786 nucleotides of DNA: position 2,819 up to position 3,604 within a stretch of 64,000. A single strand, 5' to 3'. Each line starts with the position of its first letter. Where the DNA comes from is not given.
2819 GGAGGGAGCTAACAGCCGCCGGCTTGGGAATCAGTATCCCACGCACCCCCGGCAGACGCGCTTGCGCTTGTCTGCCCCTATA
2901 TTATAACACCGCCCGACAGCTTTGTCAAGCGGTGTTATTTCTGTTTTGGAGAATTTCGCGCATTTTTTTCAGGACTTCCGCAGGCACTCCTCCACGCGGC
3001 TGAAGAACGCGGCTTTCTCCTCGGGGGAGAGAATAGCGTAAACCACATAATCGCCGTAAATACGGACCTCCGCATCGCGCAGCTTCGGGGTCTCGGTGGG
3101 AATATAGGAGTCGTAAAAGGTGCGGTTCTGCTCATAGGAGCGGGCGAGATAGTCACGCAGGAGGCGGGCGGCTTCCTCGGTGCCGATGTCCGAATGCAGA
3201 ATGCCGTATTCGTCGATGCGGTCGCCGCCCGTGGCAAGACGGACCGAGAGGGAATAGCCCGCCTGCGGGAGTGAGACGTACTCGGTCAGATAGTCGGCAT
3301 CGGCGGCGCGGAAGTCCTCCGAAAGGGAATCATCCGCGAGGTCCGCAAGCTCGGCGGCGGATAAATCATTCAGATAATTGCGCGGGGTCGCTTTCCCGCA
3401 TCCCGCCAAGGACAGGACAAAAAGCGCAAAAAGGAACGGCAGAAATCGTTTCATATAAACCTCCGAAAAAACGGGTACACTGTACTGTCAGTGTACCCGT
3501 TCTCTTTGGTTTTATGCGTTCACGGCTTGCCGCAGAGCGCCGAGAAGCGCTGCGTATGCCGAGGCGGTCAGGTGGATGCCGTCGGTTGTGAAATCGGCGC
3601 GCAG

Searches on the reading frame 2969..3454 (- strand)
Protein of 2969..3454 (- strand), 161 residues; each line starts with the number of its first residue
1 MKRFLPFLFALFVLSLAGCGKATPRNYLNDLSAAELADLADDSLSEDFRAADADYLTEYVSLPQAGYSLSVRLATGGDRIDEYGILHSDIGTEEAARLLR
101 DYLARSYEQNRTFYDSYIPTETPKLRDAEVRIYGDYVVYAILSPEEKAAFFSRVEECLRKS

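Call 6: search_protein_families(library=pfam, proteins=[window:2969-3454:-], max_evalue=1)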
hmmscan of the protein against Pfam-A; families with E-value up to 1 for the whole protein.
window:2969-3454:- (161 aa): 2 families
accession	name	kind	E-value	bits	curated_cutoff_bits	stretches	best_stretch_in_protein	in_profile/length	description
PF14270.11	DUF4358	-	6.6e-07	30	25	1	47-141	8-101/102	Domain of unknown function (DUF4358)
PF08139.17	LPAM_1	-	0.19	12.7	20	1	1-19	1-17/18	Prokaryotic membrane lipoprotein lipid attachment site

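Call 7: search_protein_families(library=ncbifam, proteins=[window:2969-3454:-], max_evalue=10)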
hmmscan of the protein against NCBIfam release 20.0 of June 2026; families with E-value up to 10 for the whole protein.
window:2969-3454:- (161 aa): 1 family
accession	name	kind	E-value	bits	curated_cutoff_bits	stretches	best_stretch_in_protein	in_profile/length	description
NF047847.2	SS_mature_LptM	equivalog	0.021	14.9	27.7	1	1-20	1-21/31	LPS translocon maturation chaperone LptM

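Call 10: list_cluster_members(proteins=[window:2630-2728:-, window:2969-3454:-])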
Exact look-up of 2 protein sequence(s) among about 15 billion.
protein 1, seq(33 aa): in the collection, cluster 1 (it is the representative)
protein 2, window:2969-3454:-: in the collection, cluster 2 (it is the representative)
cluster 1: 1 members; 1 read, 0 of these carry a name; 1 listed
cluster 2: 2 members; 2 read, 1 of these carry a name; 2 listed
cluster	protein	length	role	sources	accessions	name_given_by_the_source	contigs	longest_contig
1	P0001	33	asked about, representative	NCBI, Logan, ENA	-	-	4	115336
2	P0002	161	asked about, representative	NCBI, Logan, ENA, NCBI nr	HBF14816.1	MAG TPA: hypothetical protein DDW30_03870 [Clostridiales bacterium] | hypothetical protein [Clostridiales bacterium]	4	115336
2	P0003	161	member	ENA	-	-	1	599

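Call 66: find_homologous_proteins(query=window:2969-3454:-, max_evalue=0.00001)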
Query window:2969-3454:- (161 aa): 185 proteins with E <= 0.00001 among 486 candidates; the best 120 are listed.
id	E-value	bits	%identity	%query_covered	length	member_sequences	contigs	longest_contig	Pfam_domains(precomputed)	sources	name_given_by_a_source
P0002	3.1e-99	347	100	100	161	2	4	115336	-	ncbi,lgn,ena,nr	ncbi:MAG TPA: hypothetical protein DDW30_03870 [Clostridiales bacterium]|nr:hypothetical protein [Cl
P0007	4.9e-88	311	89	100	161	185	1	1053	-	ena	-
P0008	1.3e-86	306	87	100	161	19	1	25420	-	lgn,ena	-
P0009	5.1e-83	294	84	99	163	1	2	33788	-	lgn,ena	-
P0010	4.2e-81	288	86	90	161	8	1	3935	-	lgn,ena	-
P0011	3.0e-78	279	83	100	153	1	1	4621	-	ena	-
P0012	1.9e-76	273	80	100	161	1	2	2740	-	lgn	-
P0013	2.2e-74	266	78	100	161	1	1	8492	-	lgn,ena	-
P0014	4.8e-70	252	72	98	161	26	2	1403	-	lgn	-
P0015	5.8e-68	245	72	98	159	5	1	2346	-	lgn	-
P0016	1.4e-66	241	71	99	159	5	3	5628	-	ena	-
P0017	4.5e-66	239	70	98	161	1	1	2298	-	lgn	-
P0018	1.2e-65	238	69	98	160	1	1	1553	-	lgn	-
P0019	8.0e-65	235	68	98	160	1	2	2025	-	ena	-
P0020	8.8e-65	235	68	98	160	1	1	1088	-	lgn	-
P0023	1.9e-56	208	67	88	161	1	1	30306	-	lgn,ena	-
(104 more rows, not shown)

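Call 67: find_encoding_contigs(protein=P0008, flank=4000, max_places=2)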
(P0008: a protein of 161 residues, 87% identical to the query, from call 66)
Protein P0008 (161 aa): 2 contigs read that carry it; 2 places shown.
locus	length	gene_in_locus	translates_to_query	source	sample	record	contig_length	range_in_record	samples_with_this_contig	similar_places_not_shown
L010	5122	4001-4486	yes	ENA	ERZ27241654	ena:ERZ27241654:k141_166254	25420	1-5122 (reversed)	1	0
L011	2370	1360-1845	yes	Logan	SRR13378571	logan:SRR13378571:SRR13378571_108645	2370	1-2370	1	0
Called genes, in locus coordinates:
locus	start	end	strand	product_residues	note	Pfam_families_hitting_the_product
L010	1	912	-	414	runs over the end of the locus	PF13742:tRNA_anti_2, PF01336:tRNA_anti-codon, PF02601:Exonuc_VII_L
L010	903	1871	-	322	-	PF00814:TsaD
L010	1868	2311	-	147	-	PF01029:NusB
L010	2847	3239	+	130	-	-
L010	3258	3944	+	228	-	PF00657:Lipase_GDSL (weak), PF13472:Lipase_GDSL_2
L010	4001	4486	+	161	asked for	-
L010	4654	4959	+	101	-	PF01381:HTH_3, PF13443:HTH_26, PF13560:HTH_31 (weak)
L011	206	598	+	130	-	-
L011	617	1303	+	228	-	PF00657:Lipase_GDSL (weak), PF13472:Lipase_GDSL_2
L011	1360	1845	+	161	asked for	-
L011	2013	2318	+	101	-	PF01381:HTH_3, PF13443:HTH_26, PF13560:HTH_31 (weak)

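Call 68: find_encoding_contigs(protein=P0009, flank=4000, max_places=2)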
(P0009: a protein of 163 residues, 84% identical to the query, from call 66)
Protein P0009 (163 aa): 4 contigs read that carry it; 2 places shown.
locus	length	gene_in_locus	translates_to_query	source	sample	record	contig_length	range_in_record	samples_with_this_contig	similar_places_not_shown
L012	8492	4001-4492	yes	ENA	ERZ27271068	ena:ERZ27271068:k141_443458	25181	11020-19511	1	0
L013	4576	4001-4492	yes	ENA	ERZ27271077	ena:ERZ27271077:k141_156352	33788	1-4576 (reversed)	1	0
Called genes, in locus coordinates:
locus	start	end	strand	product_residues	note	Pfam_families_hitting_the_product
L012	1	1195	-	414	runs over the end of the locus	PF13742:tRNA_anti_2, PF01336:tRNA_anti-codon, PF02601:Exonuc_VII_L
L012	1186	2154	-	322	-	PF00814:TsaD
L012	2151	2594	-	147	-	PF01029:NusB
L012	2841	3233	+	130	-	-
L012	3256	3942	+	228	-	PF00657:Lipase_GDSL (weak), PF13472:Lipase_GDSL_2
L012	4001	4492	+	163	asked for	-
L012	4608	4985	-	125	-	PF06908:YpsA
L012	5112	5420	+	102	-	PF12844:HTH_19 (weak), PF01381:HTH_3, PF13443:HTH_26, PF13560:HTH_31 (weak)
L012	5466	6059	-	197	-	PF13331:DUF4093 (weak)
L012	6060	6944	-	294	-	PF02673:BacA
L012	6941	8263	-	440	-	PF01136:Peptidase_U32, PF16325:Peptidase_U32_C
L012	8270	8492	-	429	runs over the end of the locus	PF01336:tRNA_anti-codon, PF00152:tRNA-synt_2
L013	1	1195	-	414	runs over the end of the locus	PF13742:tRNA_anti_2, PF01336:tRNA_anti-codon, PF02601:Exonuc_VII_L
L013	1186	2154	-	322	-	PF00814:TsaD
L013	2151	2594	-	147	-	PF01029:NusB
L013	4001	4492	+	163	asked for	-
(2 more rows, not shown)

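Call 69: find_encoding_contigs(protein=P0023, flank=4000, max_places=2)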
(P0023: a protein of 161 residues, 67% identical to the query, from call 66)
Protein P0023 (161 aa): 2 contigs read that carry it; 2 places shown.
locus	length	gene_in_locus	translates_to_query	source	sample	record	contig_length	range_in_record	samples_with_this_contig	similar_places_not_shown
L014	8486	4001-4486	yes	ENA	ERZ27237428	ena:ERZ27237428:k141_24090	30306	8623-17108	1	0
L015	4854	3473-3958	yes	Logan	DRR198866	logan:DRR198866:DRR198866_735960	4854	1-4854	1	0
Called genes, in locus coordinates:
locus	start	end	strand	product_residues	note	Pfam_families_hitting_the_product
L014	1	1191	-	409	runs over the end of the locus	PF13742:tRNA_anti_2, PF01336:tRNA_anti-codon, PF02601:Exonuc_VII_L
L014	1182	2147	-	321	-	PF00814:TsaD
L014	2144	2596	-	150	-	PF01029:NusB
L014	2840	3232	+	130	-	-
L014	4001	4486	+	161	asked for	-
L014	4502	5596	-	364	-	-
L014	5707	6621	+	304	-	PF19568:Spore_III_AA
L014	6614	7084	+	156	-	PF09548:Spore_III_AB (faint)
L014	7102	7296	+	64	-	PF06686:SpoIIIAC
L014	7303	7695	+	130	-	PF06686:SpoIIIAC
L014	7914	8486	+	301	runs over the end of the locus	PF09546:Spore_III_AE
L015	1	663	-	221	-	?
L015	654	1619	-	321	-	PF00814:TsaD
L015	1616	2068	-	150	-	PF01029:NusB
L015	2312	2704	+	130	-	-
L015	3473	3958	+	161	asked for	-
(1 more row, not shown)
